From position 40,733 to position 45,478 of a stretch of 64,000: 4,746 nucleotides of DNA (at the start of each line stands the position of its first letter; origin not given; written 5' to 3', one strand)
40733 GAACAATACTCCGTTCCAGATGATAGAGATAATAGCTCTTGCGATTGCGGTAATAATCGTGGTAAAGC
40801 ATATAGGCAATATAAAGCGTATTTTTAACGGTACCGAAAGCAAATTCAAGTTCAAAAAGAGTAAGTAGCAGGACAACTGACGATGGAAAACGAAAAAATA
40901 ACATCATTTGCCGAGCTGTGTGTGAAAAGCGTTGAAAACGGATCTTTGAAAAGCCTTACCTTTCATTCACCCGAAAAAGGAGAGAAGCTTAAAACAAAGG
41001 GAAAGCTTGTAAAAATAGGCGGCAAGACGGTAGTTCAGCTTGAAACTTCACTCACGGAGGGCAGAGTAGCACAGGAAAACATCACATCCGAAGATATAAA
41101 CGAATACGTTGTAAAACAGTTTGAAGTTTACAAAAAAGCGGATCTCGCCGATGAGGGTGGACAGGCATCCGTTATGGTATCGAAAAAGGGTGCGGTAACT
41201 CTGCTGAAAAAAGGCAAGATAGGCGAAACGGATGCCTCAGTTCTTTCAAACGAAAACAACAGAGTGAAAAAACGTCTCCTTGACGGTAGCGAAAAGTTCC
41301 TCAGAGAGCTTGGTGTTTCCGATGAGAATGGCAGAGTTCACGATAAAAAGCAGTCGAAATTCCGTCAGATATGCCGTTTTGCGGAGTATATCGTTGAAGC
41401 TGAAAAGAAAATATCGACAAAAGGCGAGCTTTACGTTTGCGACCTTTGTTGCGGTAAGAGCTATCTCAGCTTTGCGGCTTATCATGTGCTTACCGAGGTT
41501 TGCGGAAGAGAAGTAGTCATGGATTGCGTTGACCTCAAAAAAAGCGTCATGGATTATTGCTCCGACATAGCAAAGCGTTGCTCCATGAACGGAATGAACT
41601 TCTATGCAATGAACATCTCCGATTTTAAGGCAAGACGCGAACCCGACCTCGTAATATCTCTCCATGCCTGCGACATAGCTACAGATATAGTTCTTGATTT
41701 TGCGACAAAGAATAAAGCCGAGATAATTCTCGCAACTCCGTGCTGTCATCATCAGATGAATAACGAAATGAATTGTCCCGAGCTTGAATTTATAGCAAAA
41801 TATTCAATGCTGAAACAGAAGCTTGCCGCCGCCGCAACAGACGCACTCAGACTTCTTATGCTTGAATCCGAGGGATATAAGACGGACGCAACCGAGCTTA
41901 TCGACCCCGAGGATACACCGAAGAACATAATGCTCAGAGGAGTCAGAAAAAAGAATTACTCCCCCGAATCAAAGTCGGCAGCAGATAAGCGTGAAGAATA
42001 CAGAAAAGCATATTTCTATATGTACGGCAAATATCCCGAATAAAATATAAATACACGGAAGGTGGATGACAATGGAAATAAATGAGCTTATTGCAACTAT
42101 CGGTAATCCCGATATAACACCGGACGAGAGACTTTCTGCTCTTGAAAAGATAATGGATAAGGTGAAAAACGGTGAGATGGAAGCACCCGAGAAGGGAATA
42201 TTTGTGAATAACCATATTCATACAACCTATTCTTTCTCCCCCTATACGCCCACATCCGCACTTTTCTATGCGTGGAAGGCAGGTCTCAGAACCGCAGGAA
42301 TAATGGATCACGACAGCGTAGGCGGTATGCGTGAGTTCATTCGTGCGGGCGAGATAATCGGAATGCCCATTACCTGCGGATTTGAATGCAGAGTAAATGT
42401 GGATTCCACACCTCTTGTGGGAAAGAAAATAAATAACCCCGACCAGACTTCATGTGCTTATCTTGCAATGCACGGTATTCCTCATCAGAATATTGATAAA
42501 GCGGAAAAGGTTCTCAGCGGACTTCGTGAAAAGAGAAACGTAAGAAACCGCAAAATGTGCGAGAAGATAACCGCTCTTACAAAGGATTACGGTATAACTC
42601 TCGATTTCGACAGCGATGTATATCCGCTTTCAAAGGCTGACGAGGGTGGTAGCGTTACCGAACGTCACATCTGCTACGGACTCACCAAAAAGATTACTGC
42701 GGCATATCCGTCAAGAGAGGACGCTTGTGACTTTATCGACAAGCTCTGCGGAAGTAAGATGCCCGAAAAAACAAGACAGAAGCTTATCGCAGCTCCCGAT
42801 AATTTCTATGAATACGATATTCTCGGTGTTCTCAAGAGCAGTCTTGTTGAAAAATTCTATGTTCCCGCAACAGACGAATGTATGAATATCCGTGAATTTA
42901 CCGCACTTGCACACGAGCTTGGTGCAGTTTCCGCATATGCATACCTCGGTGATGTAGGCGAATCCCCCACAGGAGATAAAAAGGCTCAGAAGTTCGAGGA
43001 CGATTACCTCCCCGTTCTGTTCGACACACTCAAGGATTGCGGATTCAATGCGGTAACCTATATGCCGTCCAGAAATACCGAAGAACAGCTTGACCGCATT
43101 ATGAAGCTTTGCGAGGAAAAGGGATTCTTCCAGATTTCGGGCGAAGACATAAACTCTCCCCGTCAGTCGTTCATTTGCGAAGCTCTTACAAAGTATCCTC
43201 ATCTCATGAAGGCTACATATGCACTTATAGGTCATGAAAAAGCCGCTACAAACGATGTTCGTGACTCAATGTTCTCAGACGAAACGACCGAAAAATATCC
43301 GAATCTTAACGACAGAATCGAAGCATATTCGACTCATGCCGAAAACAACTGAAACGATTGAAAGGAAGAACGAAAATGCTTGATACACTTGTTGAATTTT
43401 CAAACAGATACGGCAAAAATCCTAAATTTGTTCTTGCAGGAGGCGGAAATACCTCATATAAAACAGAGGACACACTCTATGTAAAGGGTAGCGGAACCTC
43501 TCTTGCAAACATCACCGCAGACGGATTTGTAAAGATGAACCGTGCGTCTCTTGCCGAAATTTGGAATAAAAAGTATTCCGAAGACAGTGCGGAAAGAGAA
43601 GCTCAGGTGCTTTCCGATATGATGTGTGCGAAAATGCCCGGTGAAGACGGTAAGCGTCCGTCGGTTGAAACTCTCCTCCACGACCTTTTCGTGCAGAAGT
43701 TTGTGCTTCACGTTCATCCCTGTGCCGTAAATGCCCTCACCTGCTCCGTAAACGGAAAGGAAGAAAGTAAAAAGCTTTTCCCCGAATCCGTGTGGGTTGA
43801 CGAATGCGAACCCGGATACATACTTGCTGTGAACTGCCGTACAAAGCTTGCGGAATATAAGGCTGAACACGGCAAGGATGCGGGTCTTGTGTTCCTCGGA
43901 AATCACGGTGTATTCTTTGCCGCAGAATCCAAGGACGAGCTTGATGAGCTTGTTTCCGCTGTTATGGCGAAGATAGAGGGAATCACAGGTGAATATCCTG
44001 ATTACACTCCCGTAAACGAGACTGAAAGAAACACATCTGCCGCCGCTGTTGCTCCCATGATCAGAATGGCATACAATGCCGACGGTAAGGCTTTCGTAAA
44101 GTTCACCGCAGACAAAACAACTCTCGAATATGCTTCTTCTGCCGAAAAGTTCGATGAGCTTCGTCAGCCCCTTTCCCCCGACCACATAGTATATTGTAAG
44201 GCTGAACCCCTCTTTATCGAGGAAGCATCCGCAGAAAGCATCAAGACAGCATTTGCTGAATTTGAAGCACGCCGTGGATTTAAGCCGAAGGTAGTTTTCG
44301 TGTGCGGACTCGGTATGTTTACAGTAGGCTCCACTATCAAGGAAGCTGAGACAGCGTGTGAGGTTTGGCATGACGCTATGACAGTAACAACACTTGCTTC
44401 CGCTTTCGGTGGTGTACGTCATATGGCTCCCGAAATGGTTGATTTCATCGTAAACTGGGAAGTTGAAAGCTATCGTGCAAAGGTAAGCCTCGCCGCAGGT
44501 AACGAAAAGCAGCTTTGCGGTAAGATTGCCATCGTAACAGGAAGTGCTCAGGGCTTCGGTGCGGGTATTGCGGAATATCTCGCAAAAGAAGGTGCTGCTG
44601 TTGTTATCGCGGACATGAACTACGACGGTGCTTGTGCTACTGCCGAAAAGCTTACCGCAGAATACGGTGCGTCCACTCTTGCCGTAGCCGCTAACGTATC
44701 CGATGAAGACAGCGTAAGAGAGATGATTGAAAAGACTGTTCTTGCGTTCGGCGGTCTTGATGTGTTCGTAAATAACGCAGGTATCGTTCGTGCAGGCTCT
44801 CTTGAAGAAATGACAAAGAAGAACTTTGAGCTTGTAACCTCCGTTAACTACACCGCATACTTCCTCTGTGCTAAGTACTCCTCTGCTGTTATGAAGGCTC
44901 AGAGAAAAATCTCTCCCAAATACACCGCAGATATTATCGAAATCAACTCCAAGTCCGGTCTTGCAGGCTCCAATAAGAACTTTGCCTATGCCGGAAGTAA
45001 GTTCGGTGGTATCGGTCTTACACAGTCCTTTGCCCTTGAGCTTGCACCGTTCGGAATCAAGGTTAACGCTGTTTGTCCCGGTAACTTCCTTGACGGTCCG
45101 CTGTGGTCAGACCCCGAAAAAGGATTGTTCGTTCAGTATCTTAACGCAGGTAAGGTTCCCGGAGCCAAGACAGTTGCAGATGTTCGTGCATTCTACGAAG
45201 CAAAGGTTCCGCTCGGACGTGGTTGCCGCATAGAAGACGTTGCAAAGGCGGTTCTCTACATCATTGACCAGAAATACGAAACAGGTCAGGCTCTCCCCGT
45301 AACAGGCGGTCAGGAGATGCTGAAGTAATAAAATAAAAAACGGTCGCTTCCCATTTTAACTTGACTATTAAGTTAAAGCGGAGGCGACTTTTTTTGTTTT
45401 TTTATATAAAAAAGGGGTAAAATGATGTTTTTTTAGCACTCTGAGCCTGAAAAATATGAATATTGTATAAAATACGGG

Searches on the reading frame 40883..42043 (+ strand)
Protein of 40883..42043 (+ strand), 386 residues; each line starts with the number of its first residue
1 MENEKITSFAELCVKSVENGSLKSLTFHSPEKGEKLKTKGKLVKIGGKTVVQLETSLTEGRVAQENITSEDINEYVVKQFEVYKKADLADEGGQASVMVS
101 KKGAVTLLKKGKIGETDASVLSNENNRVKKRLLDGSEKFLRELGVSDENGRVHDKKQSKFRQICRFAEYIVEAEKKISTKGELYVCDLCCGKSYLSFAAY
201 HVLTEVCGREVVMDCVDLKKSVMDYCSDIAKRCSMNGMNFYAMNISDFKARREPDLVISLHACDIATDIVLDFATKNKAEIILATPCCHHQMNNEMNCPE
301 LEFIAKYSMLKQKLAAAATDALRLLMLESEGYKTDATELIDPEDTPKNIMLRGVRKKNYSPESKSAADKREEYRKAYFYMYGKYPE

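Call 55: search_protein_families(library=pfam, proteins=[window:40883-42043:+], max_evalue=0.00001)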
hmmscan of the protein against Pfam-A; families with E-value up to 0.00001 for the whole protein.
window:40883-42043:+ (386 aa): 1 family
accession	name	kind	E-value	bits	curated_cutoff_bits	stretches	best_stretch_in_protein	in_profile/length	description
PF13679.12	Methyltransf_32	-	7.8e-30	104.2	27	1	159-294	2-142/143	Methyltransferase domain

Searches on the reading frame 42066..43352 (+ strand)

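Call 55: search_protein_families(library=pfam, proteins=[window:42066-43352:+], max_evalue=0.00001)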
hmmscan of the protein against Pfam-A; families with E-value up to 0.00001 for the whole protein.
window:42066-43352:+ (428 aa): 0 families

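Call 78: search_protein_families(library=pfam, proteins=[window:42066-43352:+], max_evalue=0.001)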
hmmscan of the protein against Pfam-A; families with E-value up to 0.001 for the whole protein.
window:42066-43352:+ (428 aa): 1 family
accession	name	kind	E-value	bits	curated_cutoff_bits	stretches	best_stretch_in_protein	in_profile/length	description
PF02811.25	PHP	-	0.00012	22.9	26.4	0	50-126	3-71/164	PHP domain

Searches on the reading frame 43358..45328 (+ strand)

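Call 55: search_protein_families(library=pfam, proteins=[window:43358-45328:+], max_evalue=0.00001)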
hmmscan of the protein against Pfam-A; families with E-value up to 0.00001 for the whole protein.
window:43358-45328:+ (656 aa): 5 families
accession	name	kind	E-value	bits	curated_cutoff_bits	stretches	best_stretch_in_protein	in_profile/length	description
PF00106.31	adh_short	-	9e-45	153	26.6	1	389-577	1-182/195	short chain dehydrogenase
PF13561.12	adh_short_C2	-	2.4e-43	148.8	27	1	395-575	1-174/236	Enoyl-(Acyl carrier protein) reductase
PF00596.27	Aldolase_II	-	9.2e-17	62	22.2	1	21-194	12-167/183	Class II Aldolase and Adducin N-terminal domain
PF08659.16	KR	-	1.4e-08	35.3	22.6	1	392-497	4-112/180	KR domain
PF23441.1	SDR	-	2e-06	27.8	27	1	388-652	7-255/258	SDR-like rossmann domain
